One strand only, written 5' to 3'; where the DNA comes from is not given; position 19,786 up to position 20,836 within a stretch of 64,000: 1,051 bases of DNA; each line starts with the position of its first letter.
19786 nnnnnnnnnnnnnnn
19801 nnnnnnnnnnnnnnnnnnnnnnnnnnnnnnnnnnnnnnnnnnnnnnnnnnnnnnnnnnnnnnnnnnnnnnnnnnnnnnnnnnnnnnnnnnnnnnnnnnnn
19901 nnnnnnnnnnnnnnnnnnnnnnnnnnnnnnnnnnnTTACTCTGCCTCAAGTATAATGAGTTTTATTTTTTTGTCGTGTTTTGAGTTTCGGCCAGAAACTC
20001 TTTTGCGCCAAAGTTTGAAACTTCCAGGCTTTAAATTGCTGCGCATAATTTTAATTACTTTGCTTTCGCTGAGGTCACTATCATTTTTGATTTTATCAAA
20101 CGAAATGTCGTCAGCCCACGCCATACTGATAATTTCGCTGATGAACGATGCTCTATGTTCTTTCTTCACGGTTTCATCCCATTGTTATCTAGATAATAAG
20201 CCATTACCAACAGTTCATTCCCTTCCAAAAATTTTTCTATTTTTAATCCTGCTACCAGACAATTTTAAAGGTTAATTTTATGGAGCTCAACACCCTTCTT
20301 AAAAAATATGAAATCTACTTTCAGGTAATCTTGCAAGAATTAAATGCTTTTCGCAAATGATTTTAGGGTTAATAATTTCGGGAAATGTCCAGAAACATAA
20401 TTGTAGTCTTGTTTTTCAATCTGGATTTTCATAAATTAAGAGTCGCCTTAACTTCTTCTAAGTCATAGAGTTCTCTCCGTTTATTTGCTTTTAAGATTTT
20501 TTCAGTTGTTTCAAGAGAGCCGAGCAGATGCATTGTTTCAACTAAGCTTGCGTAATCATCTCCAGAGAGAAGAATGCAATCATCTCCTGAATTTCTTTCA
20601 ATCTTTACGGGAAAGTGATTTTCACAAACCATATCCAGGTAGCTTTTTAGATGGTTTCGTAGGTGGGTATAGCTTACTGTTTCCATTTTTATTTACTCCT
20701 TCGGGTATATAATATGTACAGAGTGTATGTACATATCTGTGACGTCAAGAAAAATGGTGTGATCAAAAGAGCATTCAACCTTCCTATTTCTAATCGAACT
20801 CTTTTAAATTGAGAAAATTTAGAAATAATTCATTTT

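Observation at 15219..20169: Clustered light/oxidative-damage functions: SOUL haem-binding protein, Fpg, SDR, AOX, FeS (6-4) photolyase and its DUF2805 partner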

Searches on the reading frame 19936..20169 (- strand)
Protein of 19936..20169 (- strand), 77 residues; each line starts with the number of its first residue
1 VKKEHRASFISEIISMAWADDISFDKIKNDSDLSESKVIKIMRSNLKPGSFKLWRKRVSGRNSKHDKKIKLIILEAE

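Call 3: search_protein_families(library=pfam, proteins=[window:19936-20169:-])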
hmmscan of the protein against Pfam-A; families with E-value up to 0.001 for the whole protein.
window:19936-20169:- (77 aa): 1 family
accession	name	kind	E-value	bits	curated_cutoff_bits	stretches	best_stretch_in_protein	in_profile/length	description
PF10985.13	DUF2805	-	2.5e-24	85.9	22.5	1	12-69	2-59/71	Protein of unknown function (DUF2805)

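Call 4: search_protein_families(library=ncbifam, proteins=[window:19936-20169:-])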
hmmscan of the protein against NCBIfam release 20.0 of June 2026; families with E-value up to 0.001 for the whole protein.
window:19936-20169:- (77 aa): 1 family
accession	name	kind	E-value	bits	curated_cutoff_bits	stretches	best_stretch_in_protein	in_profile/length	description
TIGR03643.1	TIGR03643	hypoth_equivalog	1.1e-26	92.8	66.55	1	10-68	2-60/72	TIGR03643 family protein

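Call 54: search_solved_structures(query=window:19936-20169:-, max_evalue=10, show_alignments=2)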
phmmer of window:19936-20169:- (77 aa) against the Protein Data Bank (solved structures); distinct sequences matched with E-value up to 10: 2.
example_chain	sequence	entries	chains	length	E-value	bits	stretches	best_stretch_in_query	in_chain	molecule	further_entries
4o6m_A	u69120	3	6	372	0.77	13.5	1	17-61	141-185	AF2299, a CDP-alcohol phosphotransferase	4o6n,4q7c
4hf7_A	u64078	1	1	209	1.3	12.7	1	17-61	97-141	Putative acylhydrolase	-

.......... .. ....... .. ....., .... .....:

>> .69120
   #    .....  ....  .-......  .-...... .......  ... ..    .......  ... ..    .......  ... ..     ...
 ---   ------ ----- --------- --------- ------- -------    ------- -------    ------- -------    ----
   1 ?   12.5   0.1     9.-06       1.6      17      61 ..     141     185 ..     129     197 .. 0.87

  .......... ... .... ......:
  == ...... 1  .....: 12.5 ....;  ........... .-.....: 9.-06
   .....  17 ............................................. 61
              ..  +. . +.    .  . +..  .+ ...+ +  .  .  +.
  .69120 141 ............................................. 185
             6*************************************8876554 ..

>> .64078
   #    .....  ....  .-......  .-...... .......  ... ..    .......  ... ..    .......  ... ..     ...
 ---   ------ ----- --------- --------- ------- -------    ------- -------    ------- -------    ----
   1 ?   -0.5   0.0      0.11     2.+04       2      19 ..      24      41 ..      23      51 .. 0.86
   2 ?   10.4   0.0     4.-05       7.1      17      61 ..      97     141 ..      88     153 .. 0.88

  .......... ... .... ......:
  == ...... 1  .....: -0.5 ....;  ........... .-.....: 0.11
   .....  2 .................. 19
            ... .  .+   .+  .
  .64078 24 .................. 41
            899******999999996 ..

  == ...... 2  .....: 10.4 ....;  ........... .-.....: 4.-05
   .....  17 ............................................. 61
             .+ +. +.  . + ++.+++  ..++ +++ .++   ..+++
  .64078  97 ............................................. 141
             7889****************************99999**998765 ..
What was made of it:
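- Tried and rejected: PDB sequence search gave nothing below E 0.77 (call 54).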

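Call 55: find_homologous_proteins(query=window:19936-20169:-, max_evalue=0.00001)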
Query window:19936-20169:- (77 aa): 276 proteins with E <= 0.00001 among 277 candidates; the best 120 are listed.
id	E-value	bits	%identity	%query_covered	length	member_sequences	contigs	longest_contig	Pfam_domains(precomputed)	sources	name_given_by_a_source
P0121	4.4e-36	139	90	100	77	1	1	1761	PF10985.14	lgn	-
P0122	1.6e-34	134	90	100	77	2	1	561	PF10985.14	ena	-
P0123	5.3e-34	133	87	100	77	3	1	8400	PF10985.14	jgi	-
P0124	4.0e-33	130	83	100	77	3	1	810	PF10985.14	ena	-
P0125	6.0e-32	126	82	100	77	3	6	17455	PF10985.14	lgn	-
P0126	2.4e-31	124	100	81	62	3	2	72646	PF10985.14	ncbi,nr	ncbi:MAG: TIGR03643 family protein [Alphaproteobacteria bacterium 16-39-46]|nr:MAG: TIGR03643 family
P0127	7.8e-31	123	82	100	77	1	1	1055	PF10985.14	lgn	-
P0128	1.4e-30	122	81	100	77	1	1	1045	PF10985.14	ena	-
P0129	4.7e-30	120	80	92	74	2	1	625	PF10985.14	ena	-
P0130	7.7e-30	120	84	82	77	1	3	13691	PF10985.14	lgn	-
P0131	1.7e-29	118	81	100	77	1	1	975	PF10985.14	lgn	-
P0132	2.4e-29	118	79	100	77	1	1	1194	PF10985.14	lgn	-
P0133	2.8e-29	118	83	82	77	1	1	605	PF10985.14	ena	-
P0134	1.2e-28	116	73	100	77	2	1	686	PF10985.14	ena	-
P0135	2.6e-28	115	85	88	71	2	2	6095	PF10985.14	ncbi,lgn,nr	ncbi:MAG: TIGR03643 family protein [Alphaproteobacteria bacterium]|nr:TIGR03643 family protein [Alph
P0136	3.3e-28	114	77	95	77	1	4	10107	PF10985.14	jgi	jgi:uncharacterized protein (TIGR03643 family)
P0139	1.1e-27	113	79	79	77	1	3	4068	PF10985.14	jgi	jgi:uncharacterized protein (TIGR03643 family)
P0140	2.6e-27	112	82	92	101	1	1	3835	PF10985.14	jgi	jgi:uncharacterized protein (TIGR03643 family)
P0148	6.4e-27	110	72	94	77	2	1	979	PF10985.14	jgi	jgi:uncharacterized protein (TIGR03643 family)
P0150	7.7e-27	110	71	94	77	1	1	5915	PF10985.14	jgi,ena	jgi:uncharacterized protein (TIGR03643 family)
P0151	9.3e-27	110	70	100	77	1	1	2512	PF10985.14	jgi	jgi:uncharacterized protein (TIGR03643 family)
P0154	1.2e-26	109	73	95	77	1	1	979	PF10985.14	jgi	jgi:uncharacterized protein (TIGR03643 family)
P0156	2.0e-26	109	72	92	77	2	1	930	PF10985.14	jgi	jgi:uncharacterized protein (TIGR03643 family)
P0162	5.9e-26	107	68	100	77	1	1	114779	PF10985.14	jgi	jgi:uncharacterized protein (TIGR03643 family)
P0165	8.6e-26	107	70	100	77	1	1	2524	PF10985.14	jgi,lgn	jgi:uncharacterized protein (TIGR03643 family)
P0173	2.3e-25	105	66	100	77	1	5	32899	PF10985.14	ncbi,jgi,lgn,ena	jgi:uncharacterized protein (TIGR03643 family)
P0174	2.5e-25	105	69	94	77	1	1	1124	PF10985.14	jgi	jgi:uncharacterized protein (TIGR03643 family)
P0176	2.6e-25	105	69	100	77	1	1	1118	PF10985.14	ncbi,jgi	jgi:uncharacterized protein (TIGR03643 family)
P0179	3.4e-25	105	69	94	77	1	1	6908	PF10985.14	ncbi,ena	ncbi:MAG: TIGR03643 family protein [Pseudomonadota bacterium]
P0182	4.3e-25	104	69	94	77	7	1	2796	PF10985.14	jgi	jgi:uncharacterized protein (TIGR03643 family)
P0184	6.0e-25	104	68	100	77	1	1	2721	PF10985.14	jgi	jgi:uncharacterized protein (TIGR03643 family)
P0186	6.2e-25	104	64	100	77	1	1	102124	PF10985.14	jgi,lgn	jgi:uncharacterized protein (TIGR03643 family)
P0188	7.3e-25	104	66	100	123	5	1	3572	PF00875.25,PF10985.14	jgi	jgi:uncharacterized protein (TIGR03643 family)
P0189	7.5e-25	104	68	94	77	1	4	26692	PF10985.14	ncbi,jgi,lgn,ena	jgi:uncharacterized protein (TIGR03643 family)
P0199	1.4e-24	103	69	92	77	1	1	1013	PF10985.14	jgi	jgi:uncharacterized protein (TIGR03643 family)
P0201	1.4e-24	103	64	100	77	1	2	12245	PF10985.14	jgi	jgi:uncharacterized protein (TIGR03643 family)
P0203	1.7e-24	103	65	100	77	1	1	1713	PF10985.14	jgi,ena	jgi:uncharacterized protein (TIGR03643 family)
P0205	1.8e-24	103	69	94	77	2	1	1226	PF10985.14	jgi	jgi:uncharacterized protein (TIGR03643 family)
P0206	2.1e-24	102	66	100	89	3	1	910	PF10985.14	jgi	jgi:uncharacterized protein (TIGR03643 family)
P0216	4.5e-24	101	62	100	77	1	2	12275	PF10985.14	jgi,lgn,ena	jgi:uncharacterized protein (TIGR03643 family)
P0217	5.2e-24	101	67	94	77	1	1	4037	PF10985.14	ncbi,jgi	jgi:uncharacterized protein (TIGR03643 family)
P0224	8.5e-24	100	74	84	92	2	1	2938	PF10985.14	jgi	jgi:uncharacterized protein (TIGR03643 family)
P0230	1.8e-23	99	65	94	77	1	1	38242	PF10985.14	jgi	jgi:uncharacterized protein (TIGR03643 family)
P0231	2.0e-23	99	66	100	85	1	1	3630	PF10985.14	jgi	jgi:uncharacterized protein (TIGR03643 family)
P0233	2.1e-23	99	64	100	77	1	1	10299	PF10985.14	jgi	jgi:uncharacterized protein (TIGR03643 family)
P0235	2.3e-23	99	65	94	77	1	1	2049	PF10985.14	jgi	jgi:uncharacterized protein (TIGR03643 family)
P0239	3.5e-23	98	65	94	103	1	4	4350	PF10985.14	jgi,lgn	jgi:uncharacterized protein (TIGR03643 family)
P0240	3.8e-23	98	65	96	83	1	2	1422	PF10985.14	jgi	jgi:uncharacterized protein (TIGR03643 family)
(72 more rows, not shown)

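Call 67: predict_structure(alignment_id=A3)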
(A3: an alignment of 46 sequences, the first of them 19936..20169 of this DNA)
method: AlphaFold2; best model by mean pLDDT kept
length: 77 residues; sequences in the alignment: 46
mean_pLDDT: 70.9   pTM: 0.54
mean pLDDT of the five models: 70.9, 70.0, 67.5, 67.2, 65.7
residues with pLDDT >= 90: 0; 70-90: 53; 50-70: 9; < 50: 15
segments of 3 or more residues with pLDDT < 50: 1-4, 65-68, 73-77
pLDDT, mean of each block of 10 residues (from residue 1): 60 78 74 81 86 81 51 49
secondary structure, 60 per line:
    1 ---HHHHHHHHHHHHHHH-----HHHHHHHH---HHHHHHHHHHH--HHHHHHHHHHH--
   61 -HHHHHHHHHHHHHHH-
elements in order: H4-18 H24-31 H35-45 H48-58 H62-76

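Call 69: fold_search(model_id=the predicted structure, library=pdb)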
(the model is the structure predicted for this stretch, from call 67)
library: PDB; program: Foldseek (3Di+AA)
matches with E <= 10: 13; with E <= 0.001: 0
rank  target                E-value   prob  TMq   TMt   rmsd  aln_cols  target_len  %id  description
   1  1wrp                  3.3e+00  0.15  0.40  0.33   5.7        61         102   15  FLEXIBILITY OF THE DNA-BINDING DOMAINS OF TRP REPRESSOR (released 1988-04-16)
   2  3ssw_N                5.2e+00  0.12  0.40  0.34   4.7        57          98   14  E. coli trp aporepressor (released 2011-07-20)
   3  3ax3_E                5.2e+00  0.08  0.32  0.35   6.4        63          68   16  Crystal structure of rat TOM20-ALDH presequence complex: a complex (form2) between Tom20 and a disulfide-bridged prese (released 2011-07-06)
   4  6koz_B                5.9e+00  0.12  0.32  0.07   2.3        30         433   20  Crystal structure of two domain M1 zinc metallopeptidase E323 mutant bound to L-Leucine amino acid (released 2020-01-22)
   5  5tm0_MODEL_1_A        6.3e+00  0.09  0.40  0.31   7.0        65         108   15  Solution NMR structures of two alternative conformations of E. coli tryptophan repressor in dynamic equilibriu (released 2017-10-25)
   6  6ekp_B                7.6e+00  0.08  0.39  0.31   5.8        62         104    8  Tryptophan Repressor TrpR from E.coli variant T44L T81M S88Y with Indole-3-acetic acid as ligand (released 2019-01-30)
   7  6elf_A                8.6e+00  0.08  0.39  0.31   5.8        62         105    8  Tryptophan Repressor TrpR from E.coli variant M42F T44L T81I S88Y with Indole-3-acetic acid as ligand (released 2019-02-06)
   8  8uy3_J                8.6e+00  0.06  0.33  0.38   6.7        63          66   14  Fem1B with FNIP1 and Tom20 fragment (released 2025-03-19)
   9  2v1s_C                9.2e+00  0.06  0.32  0.35   9.8        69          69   12  CRYSTAL STRUCTURE OF RAT TOM20-ALDH PRESEQUENCE COMPLEX (released 2007-06-12)
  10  3fyb_B                9.2e+00  0.04  0.32  0.30   5.6        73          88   10  Crystal structure of a protein of unknown function (DUF1244) from Alcanivorax borkumensis (released 2009-02-03)
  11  3fyb_A                9.2e+00  0.03  0.34  0.30   7.7        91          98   12  Crystal structure of a protein of unknown function (DUF1244) from Alcanivorax borkumensis (released 2009-02-03)
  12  9r2o_A                9.8e+00  0.07  0.35  0.20   6.4        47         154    8  De novo designed N5 protein fold (released 2025-05-14)
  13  2o35_A                9.8e+00  0.04  0.32  0.32   6.1        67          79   12  Protein of Unknown Function (DUF1244) from Sinorhizobium meliloti (released 2007-01-02)
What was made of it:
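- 19936..20169 (-): DUF2805/TIGR03643 protein (77 aa, GTG start). Its stop codon directly abuts the PhrB ATG. Helical model at pLDDT 71, with no significant fold match (calls 67, 69).
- The DUF2805 fold match to Trp repressor is not significant (E 3.3, call 69).
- Tried and rejected: The best fold hit was Trp repressor at E 3.3 (call 69), which is not significant.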

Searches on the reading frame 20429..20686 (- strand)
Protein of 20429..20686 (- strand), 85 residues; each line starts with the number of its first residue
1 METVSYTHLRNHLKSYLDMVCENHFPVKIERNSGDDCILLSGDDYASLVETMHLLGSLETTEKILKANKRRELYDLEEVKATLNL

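Call 3: search_protein_families(library=pfam, proteins=[window:20429-20686:-])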
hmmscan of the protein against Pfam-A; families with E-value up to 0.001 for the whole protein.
window:20429-20686:- (85 aa): 1 family
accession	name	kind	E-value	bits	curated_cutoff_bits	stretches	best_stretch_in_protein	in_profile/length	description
PF02604.26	PhdYeFM_antitox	-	3.5e-14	52.8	29.8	1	1-67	1-67/74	Antitoxin Phd_YefM, type II toxin-antitoxin system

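Call 4: search_protein_families(library=ncbifam, proteins=[window:20429-20686:-])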
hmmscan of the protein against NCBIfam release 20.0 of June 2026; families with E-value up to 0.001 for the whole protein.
window:20429-20686:- (85 aa): 2 families
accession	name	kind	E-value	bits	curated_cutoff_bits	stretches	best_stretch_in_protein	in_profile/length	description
NF008499.0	PRK11409.1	equivalog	2.5e-12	46.8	121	1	1-66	1-66/83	YoeB-YefM toxin-antitoxin system antitoxin YefM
TIGR01552.1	phd_fam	subfamily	1.4e-05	24.3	20.8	1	3-55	1-52/53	type II toxin-antitoxin system prevent-host-death family antitoxin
